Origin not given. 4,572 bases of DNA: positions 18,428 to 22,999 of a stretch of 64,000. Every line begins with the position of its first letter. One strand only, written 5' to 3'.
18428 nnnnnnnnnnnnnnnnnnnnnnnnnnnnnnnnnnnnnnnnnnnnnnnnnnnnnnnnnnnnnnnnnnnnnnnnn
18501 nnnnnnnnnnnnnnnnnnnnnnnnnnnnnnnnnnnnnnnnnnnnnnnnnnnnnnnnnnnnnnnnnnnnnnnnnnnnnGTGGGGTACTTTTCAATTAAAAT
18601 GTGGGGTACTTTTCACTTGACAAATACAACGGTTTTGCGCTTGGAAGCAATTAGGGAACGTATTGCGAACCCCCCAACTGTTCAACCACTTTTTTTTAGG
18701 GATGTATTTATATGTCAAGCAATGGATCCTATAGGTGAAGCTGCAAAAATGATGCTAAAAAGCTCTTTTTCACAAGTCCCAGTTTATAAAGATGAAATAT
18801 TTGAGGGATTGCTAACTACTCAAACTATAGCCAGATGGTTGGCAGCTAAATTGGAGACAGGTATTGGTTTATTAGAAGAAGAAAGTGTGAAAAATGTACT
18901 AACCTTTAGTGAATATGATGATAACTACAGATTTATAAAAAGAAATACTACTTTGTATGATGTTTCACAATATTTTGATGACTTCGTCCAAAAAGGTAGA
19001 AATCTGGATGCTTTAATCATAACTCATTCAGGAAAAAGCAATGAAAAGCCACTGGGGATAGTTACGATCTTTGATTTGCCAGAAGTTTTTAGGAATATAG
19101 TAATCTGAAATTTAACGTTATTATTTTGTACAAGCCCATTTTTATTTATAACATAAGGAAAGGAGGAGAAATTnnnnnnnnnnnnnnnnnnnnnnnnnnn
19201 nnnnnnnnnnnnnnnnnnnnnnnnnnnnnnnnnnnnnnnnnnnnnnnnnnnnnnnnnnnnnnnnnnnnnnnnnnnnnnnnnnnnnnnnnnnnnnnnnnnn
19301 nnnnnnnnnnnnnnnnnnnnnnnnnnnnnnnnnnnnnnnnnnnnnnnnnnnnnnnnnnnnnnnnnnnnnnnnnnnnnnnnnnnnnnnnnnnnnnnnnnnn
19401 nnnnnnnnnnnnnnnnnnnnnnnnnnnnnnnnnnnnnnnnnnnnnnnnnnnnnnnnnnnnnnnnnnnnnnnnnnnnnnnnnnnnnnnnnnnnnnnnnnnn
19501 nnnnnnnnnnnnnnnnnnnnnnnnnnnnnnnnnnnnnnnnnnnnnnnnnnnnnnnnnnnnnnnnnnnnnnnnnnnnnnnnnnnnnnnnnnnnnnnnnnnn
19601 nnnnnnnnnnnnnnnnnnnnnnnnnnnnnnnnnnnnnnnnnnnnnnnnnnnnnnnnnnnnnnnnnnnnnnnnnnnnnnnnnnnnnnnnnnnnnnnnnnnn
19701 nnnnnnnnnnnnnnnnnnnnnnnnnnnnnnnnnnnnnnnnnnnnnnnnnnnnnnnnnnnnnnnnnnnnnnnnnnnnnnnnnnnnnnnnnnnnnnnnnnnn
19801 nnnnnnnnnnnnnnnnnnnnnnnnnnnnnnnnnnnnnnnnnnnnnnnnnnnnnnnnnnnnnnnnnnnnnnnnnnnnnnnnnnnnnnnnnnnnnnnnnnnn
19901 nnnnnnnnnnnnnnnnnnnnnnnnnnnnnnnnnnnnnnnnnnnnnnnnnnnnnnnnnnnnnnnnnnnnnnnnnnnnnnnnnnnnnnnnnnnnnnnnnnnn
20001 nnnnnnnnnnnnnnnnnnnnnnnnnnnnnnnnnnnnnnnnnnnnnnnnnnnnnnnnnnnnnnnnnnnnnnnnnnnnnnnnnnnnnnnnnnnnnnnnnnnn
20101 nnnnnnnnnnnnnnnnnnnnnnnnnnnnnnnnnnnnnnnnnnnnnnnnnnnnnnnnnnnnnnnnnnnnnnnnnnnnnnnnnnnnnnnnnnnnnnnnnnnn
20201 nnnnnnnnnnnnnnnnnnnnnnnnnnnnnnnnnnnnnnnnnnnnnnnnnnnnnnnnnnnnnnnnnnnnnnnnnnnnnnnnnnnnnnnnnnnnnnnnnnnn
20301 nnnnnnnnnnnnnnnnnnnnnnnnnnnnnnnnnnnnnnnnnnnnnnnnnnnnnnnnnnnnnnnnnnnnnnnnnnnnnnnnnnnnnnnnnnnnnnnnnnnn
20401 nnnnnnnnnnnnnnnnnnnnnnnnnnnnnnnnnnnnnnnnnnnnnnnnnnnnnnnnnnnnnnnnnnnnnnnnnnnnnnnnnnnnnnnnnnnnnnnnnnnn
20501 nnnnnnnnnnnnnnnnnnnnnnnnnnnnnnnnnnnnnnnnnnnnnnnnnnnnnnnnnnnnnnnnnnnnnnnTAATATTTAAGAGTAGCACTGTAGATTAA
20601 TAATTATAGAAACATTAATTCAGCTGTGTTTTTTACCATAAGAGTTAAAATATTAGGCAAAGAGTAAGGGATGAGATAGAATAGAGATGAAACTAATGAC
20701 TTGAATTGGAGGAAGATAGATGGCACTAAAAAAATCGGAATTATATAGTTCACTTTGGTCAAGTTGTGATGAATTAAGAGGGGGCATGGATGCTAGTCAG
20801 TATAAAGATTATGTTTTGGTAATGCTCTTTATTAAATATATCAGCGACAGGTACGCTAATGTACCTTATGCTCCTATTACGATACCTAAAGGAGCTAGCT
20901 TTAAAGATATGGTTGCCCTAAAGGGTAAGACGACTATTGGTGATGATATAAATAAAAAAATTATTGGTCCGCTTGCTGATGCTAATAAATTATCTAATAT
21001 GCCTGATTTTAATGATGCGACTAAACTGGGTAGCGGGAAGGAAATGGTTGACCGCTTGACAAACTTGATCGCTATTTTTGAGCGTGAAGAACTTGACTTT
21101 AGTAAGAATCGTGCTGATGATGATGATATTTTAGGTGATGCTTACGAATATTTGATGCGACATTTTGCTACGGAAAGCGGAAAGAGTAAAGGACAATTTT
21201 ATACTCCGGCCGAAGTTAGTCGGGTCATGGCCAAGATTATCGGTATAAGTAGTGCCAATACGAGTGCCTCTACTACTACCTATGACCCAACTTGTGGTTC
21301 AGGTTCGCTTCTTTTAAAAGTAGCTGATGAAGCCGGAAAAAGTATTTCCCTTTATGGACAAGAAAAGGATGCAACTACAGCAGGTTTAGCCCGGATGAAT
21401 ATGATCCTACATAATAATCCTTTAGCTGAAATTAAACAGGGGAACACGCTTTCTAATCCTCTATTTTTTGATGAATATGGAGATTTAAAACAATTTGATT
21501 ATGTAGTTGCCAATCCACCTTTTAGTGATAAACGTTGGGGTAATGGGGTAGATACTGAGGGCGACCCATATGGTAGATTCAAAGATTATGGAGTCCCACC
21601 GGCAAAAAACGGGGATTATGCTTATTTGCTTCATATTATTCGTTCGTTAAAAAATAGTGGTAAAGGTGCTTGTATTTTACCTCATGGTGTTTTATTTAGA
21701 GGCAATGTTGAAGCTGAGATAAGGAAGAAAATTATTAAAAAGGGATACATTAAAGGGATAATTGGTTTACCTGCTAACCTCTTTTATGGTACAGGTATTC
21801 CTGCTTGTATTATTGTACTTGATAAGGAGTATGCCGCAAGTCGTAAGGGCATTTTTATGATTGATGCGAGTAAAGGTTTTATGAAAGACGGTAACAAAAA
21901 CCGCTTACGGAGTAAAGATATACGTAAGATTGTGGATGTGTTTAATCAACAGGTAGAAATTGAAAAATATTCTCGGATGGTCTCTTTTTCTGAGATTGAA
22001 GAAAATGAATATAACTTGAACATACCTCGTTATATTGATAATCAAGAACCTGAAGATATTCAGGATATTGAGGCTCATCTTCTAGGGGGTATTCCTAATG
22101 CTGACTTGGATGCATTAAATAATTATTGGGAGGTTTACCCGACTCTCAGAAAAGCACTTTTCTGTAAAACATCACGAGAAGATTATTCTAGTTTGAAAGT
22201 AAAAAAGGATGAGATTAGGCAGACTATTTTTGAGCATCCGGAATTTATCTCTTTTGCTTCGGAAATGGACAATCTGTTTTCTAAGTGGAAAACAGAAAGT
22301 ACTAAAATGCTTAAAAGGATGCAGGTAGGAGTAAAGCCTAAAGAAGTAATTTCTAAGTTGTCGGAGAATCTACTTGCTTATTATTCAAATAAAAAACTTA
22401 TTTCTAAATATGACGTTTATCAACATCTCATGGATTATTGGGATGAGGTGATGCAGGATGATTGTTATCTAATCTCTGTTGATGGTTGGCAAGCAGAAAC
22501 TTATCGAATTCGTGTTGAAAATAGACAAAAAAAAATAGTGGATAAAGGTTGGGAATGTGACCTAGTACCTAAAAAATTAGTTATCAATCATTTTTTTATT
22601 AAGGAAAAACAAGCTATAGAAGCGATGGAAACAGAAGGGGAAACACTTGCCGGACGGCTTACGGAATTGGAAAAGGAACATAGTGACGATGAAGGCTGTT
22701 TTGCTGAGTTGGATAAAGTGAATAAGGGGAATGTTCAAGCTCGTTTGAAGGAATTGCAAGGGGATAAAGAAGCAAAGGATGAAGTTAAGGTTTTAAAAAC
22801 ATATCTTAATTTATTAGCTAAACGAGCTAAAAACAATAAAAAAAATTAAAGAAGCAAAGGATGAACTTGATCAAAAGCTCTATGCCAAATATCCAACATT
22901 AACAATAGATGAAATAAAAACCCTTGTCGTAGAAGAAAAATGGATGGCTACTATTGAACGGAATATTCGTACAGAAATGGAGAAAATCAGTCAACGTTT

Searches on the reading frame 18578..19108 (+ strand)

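Call 4: search_protein_families(library=pfam, proteins=[window:18578-19108:+], max_evalue=0.01)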
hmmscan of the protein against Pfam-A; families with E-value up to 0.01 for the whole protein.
window:18578-19108:+ (176 aa): 1 family
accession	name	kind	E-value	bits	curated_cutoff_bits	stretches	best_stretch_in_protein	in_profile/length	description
PF00571.33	CBS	-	8.1e-10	39.3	24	1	41-89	7-56/57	CBS domain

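Call 84: search_protein_families(library=padloc, proteins=[window:18578-19108:+], max_evalue=0.0001)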
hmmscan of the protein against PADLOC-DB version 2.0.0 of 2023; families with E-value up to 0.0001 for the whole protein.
window:18578-19108:+ (176 aa): 0 families

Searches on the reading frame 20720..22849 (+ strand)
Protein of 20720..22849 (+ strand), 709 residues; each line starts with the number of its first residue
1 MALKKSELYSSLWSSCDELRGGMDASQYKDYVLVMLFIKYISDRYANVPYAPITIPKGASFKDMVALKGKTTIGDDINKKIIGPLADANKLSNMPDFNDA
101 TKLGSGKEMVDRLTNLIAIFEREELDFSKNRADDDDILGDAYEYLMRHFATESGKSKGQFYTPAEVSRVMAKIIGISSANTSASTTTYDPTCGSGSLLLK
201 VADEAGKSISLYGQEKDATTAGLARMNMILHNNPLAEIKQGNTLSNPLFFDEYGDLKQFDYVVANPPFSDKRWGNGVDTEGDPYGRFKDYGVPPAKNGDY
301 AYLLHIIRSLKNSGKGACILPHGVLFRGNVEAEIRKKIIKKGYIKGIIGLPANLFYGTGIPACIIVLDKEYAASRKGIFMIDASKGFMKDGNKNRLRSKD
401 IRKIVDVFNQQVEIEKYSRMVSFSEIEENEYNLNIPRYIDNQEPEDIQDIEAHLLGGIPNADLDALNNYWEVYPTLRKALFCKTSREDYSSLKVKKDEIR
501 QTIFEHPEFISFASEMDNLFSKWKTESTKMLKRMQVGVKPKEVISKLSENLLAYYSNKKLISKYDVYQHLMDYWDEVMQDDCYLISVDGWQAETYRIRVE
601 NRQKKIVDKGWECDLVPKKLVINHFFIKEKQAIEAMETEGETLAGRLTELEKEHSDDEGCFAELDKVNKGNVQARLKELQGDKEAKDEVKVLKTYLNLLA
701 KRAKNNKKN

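Call 63: search_protein_families(library=pfam, proteins=[window:20720-22849:+], max_evalue=0.001)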
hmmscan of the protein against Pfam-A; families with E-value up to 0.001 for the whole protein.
window:20720-22849:+ (709 aa): 4 families
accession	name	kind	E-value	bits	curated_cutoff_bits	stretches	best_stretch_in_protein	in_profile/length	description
PF02384.22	N6_Mtase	-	5.2e-106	354.9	20.4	1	134-445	2-309/311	N-6 DNA Methylase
PF12161.14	HsdM_N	-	8e-12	46.4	24.5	1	10-120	3-135/135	HsdM N-terminal domain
PF07669.17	Eco57I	-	2.1e-06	28.4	25.3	1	221-350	34-165/171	Eco57I restriction-modification methylase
PF05175.20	MTS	-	0.00051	20.2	23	1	183-271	31-111/170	Methyltransferase small domain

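Call 84: search_protein_families(library=padloc, proteins=[window:20720-22849:+], max_evalue=0.0001)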
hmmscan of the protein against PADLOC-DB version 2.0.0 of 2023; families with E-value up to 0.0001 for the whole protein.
window:20720-22849:+ (709 aa): 29 families (the best 25 are shown)
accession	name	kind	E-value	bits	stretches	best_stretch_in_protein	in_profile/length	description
PDLC03027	MTase_I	-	0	1133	1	1-708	1-718/810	Type I methyltransferase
PDLC03032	MTase_I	-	3.3e-265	880.8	1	1-704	1-692/1001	Type I methyltransferase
PDLC03022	MTase_I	-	4e-174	579.2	2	109-704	141-750/857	Type I methyltransferase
PDLC03031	MTase_I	-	1.8e-114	381.8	2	55-693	84-735/834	Type I methyltransferase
PDLC03039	MTase_I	-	2.9e-61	205.5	1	4-442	3-452/708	Type I methyltransferase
PDLC03038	MTase_I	-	1.3e-59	200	1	5-446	6-458/896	Type I methyltransferase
PDLC03033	MTase_I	-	1.1e-55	187.6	1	123-442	167-495/541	Type I methyltransferase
PDLC03028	MTase_I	-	5.1e-55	185.1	1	7-451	728-1202/1236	Type I methyltransferase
PDLC03020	MTase_I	-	1.7e-51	173.6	2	125-356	152-392/410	Type I methyltransferase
PDLC03019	MTase_I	-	6.2e-50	168.4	1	10-446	10-465/932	Type I methyltransferase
PDLC03021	MTase_I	-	2e-49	166.7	1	123-454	133-467/491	Type I methyltransferase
PDLC03029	MTase_I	-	2.3e-49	166.5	1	110-537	132-547/661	Type I methyltransferase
PDLC04134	mad2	-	6.6e-46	155.1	1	5-410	138-486/492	mads_2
PDLC03035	MTase_I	-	4.5e-45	152.3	1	113-389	135-408/653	Type I methyltransferase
PDLC03026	MTase_I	-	1.3e-43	147.9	1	5-437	3-437/487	Type I methyltransferase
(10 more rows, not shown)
